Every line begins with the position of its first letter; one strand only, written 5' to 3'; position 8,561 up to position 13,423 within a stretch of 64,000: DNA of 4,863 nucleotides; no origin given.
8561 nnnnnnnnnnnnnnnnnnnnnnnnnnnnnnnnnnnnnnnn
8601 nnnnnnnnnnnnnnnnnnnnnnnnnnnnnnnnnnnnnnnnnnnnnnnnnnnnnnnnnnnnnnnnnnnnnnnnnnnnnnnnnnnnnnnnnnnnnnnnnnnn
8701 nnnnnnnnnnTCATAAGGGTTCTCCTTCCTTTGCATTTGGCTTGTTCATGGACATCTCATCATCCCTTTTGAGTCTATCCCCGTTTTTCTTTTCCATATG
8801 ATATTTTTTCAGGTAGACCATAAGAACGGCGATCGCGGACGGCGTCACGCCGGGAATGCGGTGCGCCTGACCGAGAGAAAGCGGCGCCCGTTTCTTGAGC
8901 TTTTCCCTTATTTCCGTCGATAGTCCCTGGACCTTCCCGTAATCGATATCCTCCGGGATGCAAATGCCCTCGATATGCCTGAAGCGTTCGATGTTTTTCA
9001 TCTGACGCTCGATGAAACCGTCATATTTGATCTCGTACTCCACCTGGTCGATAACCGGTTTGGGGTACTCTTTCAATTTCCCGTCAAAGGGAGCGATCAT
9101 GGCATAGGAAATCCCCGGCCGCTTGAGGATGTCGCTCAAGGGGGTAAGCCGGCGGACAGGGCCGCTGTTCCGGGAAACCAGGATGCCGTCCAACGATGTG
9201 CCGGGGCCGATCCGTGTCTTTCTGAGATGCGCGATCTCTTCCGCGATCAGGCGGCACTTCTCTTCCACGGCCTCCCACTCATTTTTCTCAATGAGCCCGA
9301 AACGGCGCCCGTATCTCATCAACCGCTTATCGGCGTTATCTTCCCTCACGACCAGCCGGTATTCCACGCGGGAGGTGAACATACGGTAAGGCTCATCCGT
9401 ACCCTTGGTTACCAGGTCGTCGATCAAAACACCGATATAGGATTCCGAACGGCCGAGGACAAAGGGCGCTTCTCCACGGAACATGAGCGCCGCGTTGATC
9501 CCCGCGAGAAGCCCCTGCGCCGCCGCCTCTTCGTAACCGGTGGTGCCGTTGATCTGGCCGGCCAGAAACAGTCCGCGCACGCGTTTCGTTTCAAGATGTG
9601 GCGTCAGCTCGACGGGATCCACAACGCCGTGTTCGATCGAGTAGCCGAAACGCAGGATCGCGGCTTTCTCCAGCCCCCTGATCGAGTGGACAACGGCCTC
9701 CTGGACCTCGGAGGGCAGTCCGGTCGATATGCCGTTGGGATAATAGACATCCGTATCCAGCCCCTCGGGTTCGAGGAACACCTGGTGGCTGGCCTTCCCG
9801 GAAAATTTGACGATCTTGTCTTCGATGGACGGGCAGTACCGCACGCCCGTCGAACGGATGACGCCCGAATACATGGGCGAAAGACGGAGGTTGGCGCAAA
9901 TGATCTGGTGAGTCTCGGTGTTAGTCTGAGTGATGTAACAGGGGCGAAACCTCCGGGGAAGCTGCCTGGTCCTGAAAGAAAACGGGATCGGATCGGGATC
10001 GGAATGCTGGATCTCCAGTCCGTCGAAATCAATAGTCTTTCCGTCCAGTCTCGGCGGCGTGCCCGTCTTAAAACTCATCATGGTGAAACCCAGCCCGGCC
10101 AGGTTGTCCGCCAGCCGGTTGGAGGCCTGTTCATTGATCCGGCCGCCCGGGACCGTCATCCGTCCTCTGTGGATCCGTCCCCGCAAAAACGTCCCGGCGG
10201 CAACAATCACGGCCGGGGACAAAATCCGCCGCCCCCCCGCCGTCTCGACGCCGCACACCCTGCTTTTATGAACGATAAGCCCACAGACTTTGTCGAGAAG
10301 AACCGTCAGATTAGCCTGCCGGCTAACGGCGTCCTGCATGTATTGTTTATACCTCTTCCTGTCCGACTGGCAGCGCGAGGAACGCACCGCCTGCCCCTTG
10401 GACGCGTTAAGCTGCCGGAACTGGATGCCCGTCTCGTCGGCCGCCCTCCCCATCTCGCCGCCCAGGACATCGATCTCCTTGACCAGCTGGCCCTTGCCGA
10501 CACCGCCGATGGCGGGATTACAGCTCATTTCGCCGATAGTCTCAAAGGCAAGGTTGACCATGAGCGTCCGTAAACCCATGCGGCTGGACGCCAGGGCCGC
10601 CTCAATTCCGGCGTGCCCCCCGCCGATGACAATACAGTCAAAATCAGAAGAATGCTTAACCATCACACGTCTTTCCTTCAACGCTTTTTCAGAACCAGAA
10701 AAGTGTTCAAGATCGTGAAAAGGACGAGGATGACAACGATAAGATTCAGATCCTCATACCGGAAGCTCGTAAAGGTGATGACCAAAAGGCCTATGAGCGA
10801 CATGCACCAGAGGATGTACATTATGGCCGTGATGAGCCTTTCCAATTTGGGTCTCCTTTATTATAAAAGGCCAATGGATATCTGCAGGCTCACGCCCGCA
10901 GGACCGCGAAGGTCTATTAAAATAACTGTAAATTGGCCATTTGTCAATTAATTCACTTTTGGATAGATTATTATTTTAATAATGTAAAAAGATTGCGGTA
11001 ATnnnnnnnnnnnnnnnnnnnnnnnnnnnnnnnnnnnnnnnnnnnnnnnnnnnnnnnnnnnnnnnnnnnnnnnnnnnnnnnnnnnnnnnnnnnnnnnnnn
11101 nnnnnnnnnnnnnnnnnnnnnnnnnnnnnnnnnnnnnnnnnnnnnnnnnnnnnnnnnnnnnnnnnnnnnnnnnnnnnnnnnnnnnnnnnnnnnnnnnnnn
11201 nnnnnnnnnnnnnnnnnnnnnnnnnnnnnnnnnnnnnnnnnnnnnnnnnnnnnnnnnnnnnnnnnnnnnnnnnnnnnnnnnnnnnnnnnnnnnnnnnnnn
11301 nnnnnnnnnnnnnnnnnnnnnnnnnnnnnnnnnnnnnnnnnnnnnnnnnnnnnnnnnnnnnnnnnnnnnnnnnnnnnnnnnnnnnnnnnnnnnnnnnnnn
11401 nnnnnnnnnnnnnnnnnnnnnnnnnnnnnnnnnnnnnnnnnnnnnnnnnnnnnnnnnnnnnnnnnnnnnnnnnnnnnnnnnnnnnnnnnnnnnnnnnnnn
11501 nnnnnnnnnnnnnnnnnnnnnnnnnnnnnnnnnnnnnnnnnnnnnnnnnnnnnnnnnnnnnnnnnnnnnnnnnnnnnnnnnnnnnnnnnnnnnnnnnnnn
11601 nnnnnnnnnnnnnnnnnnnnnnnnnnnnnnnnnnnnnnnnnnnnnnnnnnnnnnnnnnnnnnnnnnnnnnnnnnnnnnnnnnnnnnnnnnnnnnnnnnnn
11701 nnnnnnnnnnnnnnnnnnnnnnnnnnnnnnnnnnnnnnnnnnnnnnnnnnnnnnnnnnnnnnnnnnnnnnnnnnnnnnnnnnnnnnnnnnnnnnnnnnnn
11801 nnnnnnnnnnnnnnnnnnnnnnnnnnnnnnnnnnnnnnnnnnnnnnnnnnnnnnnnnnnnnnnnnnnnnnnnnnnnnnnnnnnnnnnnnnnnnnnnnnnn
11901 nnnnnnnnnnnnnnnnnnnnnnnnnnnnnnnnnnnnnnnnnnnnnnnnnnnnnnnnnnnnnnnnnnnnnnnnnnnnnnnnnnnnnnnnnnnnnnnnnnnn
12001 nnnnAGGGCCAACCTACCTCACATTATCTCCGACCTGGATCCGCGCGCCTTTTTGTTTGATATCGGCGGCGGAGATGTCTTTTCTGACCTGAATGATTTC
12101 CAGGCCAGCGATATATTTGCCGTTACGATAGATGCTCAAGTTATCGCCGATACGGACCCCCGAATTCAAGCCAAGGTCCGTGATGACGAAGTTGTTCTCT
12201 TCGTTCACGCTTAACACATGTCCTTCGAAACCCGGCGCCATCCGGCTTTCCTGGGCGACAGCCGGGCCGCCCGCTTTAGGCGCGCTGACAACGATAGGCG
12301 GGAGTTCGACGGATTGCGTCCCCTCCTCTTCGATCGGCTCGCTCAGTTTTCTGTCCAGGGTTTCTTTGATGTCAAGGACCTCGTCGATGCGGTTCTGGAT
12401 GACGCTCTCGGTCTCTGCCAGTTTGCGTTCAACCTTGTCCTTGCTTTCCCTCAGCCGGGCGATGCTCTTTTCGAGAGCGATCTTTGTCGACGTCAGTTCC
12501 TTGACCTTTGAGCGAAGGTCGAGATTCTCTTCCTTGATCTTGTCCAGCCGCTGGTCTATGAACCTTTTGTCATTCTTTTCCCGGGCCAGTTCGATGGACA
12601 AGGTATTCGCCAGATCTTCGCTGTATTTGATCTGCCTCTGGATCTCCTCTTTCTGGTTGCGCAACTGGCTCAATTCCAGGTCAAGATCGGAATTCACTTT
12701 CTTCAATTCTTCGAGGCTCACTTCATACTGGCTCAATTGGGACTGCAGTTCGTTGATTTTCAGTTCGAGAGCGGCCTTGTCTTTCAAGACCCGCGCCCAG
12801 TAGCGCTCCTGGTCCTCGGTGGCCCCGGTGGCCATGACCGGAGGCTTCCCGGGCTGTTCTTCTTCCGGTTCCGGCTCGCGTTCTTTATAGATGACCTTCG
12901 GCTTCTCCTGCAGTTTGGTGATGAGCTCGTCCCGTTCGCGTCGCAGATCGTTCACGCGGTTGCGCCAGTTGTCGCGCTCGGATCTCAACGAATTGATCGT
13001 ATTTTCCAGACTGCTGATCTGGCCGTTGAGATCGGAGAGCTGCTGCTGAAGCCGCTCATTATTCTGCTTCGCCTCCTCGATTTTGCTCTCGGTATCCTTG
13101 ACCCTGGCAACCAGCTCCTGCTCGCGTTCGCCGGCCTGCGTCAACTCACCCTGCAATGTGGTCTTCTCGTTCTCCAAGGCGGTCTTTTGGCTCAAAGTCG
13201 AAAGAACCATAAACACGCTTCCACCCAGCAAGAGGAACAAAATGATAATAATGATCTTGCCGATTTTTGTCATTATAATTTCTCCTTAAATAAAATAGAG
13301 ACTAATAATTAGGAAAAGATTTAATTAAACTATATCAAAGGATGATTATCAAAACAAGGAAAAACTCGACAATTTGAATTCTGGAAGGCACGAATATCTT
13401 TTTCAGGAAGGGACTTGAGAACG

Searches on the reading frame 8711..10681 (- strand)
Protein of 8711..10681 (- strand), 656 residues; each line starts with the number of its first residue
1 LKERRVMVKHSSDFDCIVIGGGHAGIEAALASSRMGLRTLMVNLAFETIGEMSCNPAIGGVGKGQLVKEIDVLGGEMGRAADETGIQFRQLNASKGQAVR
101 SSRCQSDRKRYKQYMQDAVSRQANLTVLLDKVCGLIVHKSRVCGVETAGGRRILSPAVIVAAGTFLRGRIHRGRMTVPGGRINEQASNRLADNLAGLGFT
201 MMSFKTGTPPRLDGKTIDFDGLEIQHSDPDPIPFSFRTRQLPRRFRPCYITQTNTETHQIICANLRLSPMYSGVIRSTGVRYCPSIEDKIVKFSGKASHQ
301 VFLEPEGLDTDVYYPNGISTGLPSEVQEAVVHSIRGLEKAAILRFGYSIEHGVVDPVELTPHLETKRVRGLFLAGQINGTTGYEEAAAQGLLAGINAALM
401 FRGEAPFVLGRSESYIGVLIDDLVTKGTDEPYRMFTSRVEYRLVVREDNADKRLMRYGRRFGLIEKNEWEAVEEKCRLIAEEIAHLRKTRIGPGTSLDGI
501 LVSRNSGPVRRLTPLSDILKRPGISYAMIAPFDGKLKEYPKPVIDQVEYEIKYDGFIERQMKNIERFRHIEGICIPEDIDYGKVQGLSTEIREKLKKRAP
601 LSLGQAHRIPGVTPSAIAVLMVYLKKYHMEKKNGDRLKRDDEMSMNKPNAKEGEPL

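Call 35: find_encoding_contigs(protein=window:8711-10681:-, flank=10000, max_places=1)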
Protein window:8711-10681:- (656 aa): no gene with exactly this product is on record in the collection.

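Call 36: search_protein_families(library=pfam, proteins=[window:8711-10681:-], max_evalue=0.001)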
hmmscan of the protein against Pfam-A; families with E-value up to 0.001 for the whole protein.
window:8711-10681:- (656 aa): 7 families
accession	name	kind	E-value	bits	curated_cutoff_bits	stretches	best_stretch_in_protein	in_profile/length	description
PF01134.28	GIDA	-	1.9e-154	514.9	22.1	1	15-404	1-390/391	Glucose inhibited division protein A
PF13932.14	SAM_GIDA_C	-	3.9e-23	81.5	27.1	1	565-621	1-57/57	tRNA modifying enzyme MnmG/GidA C-terminal helical bundle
PF21680.2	GIDA_C_1st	-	3e-20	73.2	24.7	1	467-561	2-96/96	tRNA modifying enzyme MnmG/GidA C-terminal helical domain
PF12831.13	FAD_oxidored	-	3.6e-09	36.9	27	1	15-159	1-141/416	FAD dependent oxidoreductase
PF07992.20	Pyr_redox_2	-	3.1e-05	24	26.1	1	14-164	1-109/291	Pyridine nucleotide-disulphide oxidoreductase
PF00890.30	FAD_binding_2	-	0.00013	21.7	20.4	0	15-49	1-35/414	FAD binding domain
PF13738.12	Pyr_redox_3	-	0.00015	21.6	30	0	17-41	1-25/305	Pyridine nucleotide-disulphide oxidoreductase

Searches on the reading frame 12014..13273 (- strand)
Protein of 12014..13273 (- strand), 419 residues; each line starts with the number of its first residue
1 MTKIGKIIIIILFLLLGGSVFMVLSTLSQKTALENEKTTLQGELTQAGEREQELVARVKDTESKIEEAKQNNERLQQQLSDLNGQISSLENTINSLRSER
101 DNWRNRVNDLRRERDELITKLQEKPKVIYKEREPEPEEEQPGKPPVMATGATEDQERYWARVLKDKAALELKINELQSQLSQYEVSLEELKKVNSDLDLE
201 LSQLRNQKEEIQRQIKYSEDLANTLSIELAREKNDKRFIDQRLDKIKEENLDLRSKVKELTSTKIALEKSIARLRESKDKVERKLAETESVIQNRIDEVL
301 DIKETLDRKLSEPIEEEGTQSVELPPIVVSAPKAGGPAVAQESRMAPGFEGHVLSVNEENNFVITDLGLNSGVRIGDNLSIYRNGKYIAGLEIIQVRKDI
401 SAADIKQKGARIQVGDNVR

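Call 36: search_protein_families(library=pfam, proteins=[window:12014-13273:-], max_evalue=0.001)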
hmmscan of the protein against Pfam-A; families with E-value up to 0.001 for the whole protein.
window:12014-13273:- (419 aa): 9 families
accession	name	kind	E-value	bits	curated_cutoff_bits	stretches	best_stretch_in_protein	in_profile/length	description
PF04977.20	DivIC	-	2.7e-06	27.6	28.9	0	75-115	15-55/80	Septum formation initiator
PF08614.16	ATG16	-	1.8e-05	25.4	33.7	1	29-119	75-165/200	Autophagy protein 16 (ATG16)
PF11932.13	DUF3450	-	6.4e-05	22.8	32.6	0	41-117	15-98/241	Protein of unknown function (DUF3450)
PF00038.26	Filament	-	0.00018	21.7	40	0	168-312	139-285/313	Intermediate filament protein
PF16888.10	YwqH-like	-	0.00026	21.7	33.7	0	165-294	4-120/123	YwqH-like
PF10473.14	CENP-F_leu_zip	-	0.00034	21.1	34.5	1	35-126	3-94/140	Leucine-rich repeats of kinetochore protein Cenp-F/LEK1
PF24922.1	ACBP4_C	-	0.00053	20.6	31.2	0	55-123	9-77/105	Acyl-CoA-binding domain-containing protein 4-6, C-terminal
PF16331.10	TolA_bind_tri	-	0.00057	20.4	30.1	1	55-125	3-73/76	TolA binding protein trimerisation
PF15960.10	DUF4763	-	0.0008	19.2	30.1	1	46-117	75-146/236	Domain of unknown function (DUF4763)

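Call 84: search_protein_families(library=ncbifam, proteins=[window:12014-13273:-], max_evalue=0.001)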
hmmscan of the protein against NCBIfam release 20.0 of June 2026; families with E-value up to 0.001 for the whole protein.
window:12014-13273:- (419 aa): 11 families
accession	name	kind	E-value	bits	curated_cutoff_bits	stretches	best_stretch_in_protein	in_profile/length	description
TIGR04523.1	Mplasa_alph_rch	subfamily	9e-11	40.4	270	1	164-312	349-497/745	helix-rich protein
TIGR02168.1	SMC_prok_B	equivalog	4.4e-10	38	567.35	1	30-300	674-948/1181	chromosome segregation protein SMC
NF045487.1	ASRP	equivalog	1.6e-07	30.3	300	1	28-124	149-434/593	archaea-specific SMC-related protein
TIGR02169.1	SMC_prok_A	equivalog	1.5e-06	26.3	729.4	1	29-295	683-978/1165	chromosome segregation protein SMC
TIGR04211.1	SH3_and_anchor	equivalog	3.8e-05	23.4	65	0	27-123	58-157/198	TIGR04211 family SH3 domain-containing protein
NF038218.1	IcmG_DotF_IVB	equivalog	7.6e-05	22.5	200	1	17-117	68-164/266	type IVB secretion system protein IcmG/DotF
NF040788.1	S-lay_SlaB_Mtsph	equivalog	9.8e-05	21.4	700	0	53-110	326-383/416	S-layer protein SlaB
NF002572.0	PRK02224.1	equivalog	9.8e-05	20.8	1087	1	33-307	347-616/888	DNA double-strand break repair ATPase Rad50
NF006543.0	PRK09039.1-2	equivalog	0.00017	21.5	305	0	24-122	63-162/350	peptidoglycan -binding protein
NF002244.0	PRK01156.1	equivalog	0.00023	19.4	847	0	171-303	558-687/895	DNA double-strand break repair ATPase Rad50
NF041034.1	Rad50_Sulf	equivalog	0.00086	17.3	1000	0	39-309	240-501/872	DNA double-strand break repair ATPase Rad50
